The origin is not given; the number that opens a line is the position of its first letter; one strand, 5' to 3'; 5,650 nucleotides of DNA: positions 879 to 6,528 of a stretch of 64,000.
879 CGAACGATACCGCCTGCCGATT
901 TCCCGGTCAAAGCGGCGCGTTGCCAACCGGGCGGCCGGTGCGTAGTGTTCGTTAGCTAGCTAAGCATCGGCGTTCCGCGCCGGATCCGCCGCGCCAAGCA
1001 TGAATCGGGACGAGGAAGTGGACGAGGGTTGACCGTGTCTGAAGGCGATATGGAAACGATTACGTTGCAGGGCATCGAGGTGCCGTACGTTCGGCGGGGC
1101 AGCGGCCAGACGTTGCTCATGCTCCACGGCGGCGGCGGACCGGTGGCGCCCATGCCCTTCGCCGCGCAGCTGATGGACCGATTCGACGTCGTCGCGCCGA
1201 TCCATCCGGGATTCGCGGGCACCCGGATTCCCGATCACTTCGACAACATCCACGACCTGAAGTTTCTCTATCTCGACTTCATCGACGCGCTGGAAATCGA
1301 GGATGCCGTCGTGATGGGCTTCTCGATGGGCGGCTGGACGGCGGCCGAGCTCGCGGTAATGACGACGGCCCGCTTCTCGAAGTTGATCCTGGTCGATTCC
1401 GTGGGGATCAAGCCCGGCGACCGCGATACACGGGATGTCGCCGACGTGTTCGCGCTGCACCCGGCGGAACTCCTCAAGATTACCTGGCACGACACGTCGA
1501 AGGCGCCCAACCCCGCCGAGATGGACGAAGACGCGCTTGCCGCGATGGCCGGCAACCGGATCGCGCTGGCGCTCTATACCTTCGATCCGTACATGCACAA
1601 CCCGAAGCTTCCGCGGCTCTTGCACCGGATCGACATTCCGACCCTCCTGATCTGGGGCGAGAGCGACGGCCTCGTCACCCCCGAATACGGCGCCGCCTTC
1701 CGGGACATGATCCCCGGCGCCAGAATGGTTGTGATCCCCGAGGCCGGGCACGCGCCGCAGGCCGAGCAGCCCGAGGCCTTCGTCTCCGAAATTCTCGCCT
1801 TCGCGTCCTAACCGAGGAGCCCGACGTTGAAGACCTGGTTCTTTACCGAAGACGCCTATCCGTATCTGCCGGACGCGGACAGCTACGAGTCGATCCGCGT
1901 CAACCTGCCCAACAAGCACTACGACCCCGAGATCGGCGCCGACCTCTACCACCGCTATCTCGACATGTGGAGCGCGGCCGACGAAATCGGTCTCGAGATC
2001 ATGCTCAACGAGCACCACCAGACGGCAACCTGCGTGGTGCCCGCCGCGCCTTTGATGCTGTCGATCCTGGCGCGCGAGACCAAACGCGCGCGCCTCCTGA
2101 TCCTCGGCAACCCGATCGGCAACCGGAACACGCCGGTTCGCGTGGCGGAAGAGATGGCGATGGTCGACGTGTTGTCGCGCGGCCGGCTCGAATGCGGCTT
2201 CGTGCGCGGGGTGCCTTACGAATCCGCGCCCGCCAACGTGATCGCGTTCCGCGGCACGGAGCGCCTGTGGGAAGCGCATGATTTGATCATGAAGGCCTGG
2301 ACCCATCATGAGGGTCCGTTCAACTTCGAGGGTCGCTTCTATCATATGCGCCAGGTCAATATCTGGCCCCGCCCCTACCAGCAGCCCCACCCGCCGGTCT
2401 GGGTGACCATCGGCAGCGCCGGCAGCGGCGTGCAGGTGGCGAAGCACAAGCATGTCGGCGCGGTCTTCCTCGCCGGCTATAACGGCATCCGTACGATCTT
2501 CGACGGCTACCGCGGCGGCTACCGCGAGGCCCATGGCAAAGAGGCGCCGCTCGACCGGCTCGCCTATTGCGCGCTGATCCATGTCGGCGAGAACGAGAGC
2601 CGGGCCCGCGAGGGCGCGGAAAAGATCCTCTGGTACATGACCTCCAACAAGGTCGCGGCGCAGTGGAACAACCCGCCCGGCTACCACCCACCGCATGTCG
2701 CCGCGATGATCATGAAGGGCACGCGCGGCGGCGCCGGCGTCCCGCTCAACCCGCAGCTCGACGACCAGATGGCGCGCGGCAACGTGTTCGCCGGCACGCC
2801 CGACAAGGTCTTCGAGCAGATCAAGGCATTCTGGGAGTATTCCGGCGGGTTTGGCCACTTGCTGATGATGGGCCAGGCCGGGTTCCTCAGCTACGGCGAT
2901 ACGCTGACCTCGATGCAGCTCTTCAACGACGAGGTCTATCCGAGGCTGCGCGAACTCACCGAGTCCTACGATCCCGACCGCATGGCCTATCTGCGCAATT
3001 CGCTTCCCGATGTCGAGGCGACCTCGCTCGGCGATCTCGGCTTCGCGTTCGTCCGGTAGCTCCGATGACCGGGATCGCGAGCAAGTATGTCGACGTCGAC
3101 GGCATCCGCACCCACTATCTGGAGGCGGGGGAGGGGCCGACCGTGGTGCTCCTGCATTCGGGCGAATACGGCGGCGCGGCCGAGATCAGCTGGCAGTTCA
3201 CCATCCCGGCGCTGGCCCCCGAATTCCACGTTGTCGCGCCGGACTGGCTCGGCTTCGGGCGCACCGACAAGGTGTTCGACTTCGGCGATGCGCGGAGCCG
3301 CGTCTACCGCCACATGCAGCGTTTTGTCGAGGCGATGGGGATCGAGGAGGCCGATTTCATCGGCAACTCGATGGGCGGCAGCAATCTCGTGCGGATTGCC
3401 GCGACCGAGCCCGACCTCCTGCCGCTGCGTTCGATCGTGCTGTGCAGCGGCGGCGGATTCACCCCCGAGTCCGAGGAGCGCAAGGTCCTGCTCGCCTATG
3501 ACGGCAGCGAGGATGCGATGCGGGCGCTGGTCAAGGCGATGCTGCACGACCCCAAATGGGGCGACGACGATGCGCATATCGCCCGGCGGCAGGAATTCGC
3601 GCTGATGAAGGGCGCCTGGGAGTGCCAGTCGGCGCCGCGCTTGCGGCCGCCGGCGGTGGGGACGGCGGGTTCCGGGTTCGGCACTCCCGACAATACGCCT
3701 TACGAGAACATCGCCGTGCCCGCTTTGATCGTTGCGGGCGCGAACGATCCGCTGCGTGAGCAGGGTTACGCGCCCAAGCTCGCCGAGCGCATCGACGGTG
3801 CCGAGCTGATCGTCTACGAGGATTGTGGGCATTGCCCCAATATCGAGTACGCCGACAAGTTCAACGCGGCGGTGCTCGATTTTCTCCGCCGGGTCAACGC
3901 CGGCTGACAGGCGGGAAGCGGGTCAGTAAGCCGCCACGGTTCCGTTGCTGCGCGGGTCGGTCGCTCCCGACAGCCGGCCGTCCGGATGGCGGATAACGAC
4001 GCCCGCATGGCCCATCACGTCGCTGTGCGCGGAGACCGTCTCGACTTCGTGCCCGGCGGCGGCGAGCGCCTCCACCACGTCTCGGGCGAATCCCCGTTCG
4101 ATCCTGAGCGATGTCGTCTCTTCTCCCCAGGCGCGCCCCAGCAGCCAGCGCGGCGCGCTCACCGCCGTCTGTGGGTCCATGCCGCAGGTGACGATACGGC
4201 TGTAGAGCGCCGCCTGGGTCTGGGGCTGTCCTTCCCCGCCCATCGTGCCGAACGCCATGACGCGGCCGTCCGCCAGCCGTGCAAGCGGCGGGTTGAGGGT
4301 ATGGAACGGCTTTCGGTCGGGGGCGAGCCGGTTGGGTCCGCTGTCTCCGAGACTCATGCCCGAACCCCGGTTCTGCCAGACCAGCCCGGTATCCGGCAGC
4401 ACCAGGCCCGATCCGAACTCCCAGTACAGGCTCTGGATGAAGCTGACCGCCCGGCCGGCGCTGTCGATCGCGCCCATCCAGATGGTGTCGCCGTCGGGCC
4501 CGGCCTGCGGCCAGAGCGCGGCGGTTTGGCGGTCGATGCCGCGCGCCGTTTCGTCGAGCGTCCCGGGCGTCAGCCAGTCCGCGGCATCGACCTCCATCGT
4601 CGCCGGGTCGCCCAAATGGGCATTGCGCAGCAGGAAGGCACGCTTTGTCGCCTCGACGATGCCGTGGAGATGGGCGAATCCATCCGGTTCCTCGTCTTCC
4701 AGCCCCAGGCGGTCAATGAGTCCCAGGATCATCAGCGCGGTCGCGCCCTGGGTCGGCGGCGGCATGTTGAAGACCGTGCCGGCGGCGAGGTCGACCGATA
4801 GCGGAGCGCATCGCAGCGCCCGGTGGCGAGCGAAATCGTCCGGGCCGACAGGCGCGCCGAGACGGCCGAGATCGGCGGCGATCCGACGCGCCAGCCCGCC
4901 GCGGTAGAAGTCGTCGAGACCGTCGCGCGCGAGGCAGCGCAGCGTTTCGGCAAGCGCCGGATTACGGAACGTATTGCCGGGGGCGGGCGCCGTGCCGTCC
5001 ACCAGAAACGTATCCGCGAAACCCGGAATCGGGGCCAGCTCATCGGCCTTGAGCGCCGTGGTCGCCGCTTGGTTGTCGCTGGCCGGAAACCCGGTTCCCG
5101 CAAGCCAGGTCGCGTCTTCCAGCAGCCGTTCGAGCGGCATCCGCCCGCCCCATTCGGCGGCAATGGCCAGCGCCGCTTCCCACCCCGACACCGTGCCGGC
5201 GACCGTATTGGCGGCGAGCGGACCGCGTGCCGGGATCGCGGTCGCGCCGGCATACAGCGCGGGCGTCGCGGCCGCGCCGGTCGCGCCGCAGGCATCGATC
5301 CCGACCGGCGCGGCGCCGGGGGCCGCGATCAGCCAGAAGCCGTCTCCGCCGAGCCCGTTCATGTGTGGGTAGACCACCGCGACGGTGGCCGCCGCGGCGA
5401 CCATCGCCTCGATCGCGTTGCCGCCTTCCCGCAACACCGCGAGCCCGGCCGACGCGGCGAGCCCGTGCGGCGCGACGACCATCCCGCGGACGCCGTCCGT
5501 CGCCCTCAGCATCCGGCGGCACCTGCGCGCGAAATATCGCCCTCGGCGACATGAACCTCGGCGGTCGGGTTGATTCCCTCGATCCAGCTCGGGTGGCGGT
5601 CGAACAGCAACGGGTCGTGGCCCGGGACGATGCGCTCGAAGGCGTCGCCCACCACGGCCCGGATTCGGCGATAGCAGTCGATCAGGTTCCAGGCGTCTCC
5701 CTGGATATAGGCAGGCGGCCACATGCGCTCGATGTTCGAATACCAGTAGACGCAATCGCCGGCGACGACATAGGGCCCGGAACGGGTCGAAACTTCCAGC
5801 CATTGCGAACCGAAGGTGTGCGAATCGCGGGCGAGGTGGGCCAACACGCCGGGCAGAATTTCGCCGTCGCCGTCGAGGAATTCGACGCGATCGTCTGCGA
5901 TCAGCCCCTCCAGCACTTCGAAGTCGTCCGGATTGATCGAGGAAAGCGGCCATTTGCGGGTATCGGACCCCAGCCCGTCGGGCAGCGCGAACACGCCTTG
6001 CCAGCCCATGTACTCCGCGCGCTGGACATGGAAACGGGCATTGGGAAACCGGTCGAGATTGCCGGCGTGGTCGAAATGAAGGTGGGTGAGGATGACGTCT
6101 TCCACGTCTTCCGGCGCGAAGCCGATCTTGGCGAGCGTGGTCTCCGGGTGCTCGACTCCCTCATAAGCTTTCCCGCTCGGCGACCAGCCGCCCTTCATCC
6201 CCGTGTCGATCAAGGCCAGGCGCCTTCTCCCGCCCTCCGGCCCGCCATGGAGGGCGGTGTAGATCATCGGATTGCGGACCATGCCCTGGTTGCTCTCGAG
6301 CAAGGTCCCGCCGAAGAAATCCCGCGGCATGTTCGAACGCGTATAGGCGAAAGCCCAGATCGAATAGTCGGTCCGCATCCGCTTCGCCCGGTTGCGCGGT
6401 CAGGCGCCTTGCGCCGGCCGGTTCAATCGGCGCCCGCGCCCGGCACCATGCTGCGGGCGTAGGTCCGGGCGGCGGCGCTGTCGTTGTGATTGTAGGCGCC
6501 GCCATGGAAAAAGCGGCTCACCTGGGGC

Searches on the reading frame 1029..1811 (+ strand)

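Call 20: search_protein_families(library=pfam, proteins=[window:1029-1811:+], max_evalue=0.00001)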
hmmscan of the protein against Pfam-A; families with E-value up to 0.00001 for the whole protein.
window:1029-1811:+ (260 aa): 3 families
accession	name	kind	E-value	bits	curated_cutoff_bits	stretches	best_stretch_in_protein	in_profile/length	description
PF12697.13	Abhydrolase_6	-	1.9e-23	84.7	26.3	1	29-253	1-216/217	Alpha/beta hydrolase family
PF00561.26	Abhydrolase_1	-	4.5e-22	79.3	25.8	2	28-127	2-103/245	alpha/beta hydrolase fold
PF12146.15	Hydrolase_4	-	1.6e-08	34.6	27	1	66-246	51-237/239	Serine aminopeptidase, S33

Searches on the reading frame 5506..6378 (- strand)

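Call 20: search_protein_families(library=pfam, proteins=[window:5506-6378:-], max_evalue=0.00001)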
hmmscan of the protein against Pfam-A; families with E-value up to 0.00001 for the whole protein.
window:5506-6378:- (290 aa): 1 family
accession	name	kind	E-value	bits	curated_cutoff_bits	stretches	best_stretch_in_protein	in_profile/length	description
PF00753.33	Lactamase_B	-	1.5e-18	67.8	22.7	1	52-254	15-196/196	Metallo-beta-lactamase superfamily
